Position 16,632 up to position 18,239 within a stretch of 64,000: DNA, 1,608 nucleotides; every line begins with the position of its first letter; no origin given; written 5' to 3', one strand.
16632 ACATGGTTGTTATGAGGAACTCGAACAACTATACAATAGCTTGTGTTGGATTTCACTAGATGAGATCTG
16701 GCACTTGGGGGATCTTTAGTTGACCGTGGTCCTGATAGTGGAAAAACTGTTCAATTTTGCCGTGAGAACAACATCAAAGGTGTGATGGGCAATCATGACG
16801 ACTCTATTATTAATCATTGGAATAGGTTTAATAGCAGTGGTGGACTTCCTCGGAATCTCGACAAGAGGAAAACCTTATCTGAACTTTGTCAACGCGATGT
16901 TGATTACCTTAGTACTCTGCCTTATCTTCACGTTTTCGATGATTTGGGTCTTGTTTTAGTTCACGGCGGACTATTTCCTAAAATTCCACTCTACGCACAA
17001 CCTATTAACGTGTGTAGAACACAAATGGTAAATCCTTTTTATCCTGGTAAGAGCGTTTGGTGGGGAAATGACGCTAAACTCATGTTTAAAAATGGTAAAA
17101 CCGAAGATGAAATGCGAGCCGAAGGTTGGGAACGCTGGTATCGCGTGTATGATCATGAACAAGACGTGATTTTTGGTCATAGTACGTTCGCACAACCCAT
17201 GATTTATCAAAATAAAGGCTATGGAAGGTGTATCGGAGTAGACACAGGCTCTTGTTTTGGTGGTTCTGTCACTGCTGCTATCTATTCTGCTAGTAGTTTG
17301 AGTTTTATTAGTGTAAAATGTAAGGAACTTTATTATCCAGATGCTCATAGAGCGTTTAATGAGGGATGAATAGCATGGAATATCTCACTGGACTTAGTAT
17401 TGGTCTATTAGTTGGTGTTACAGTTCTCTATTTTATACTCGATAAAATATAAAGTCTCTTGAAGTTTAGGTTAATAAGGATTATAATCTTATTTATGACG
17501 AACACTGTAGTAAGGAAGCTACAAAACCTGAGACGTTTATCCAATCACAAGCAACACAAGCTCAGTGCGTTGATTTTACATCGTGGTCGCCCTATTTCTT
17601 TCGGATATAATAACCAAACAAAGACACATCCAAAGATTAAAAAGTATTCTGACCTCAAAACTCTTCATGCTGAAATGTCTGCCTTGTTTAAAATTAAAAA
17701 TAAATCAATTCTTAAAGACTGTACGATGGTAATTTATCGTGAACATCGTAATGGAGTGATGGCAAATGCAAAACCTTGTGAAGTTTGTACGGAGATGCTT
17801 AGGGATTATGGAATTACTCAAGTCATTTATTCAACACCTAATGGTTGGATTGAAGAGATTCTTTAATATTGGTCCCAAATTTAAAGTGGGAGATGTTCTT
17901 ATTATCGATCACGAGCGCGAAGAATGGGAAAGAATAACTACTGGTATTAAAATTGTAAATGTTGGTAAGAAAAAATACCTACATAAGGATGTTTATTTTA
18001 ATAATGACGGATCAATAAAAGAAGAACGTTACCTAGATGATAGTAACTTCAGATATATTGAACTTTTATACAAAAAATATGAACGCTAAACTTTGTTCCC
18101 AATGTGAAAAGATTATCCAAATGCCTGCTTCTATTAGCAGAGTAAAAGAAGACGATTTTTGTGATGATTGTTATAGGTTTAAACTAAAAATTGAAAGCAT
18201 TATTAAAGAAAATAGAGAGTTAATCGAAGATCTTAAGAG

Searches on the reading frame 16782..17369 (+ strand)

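Call 34: search_protein_families(library=phrogs, proteins=[window:16782-17369:+], max_evalue=0.01)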
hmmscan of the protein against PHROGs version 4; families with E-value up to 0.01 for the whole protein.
window:16782-17369:+ (195 aa): 1 family
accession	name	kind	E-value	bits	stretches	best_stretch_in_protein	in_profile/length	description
phrog_246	-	other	1e-06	29.1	1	2-166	237-380/417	NinI-like serine-threonine phosphatase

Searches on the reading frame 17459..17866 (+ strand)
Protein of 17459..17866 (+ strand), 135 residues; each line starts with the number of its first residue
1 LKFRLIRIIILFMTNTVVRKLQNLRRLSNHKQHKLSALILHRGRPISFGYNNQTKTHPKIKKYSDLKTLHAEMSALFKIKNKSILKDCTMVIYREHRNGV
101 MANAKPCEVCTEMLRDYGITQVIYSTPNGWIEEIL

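Call 34: search_protein_families(library=phrogs, proteins=[window:17459-17866:+], max_evalue=0.01)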
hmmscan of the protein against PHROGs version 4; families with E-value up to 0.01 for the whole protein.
window:17459-17866:+ (135 aa): 3 families
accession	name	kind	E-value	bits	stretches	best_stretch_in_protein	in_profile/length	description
phrog_174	-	DNA, RNA and nucleotide metabolism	4.2e-16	60.5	1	28-128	131-227/384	dCMP deaminase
phrog_18355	-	DNA, RNA and nucleotide metabolism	4.6e-07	30.8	1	68-126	2-49/52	deoxycytidinylate deaminase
phrog_36670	-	unknown function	0.0041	18.1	1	49-122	40-111/140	-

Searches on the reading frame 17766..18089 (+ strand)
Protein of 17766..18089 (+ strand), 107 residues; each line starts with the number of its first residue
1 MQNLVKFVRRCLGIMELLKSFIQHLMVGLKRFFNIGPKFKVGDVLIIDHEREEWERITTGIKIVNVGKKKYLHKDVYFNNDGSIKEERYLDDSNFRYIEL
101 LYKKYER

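Call 34: search_protein_families(library=phrogs, proteins=[window:17766-18089:+], max_evalue=0.01)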
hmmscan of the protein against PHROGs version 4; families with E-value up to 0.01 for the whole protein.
window:17766-18089:+ (107 aa): 1 family
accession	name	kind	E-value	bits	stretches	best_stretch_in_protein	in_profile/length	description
phrog_21668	-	unknown function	0.0052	17.7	1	33-100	55-122/171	-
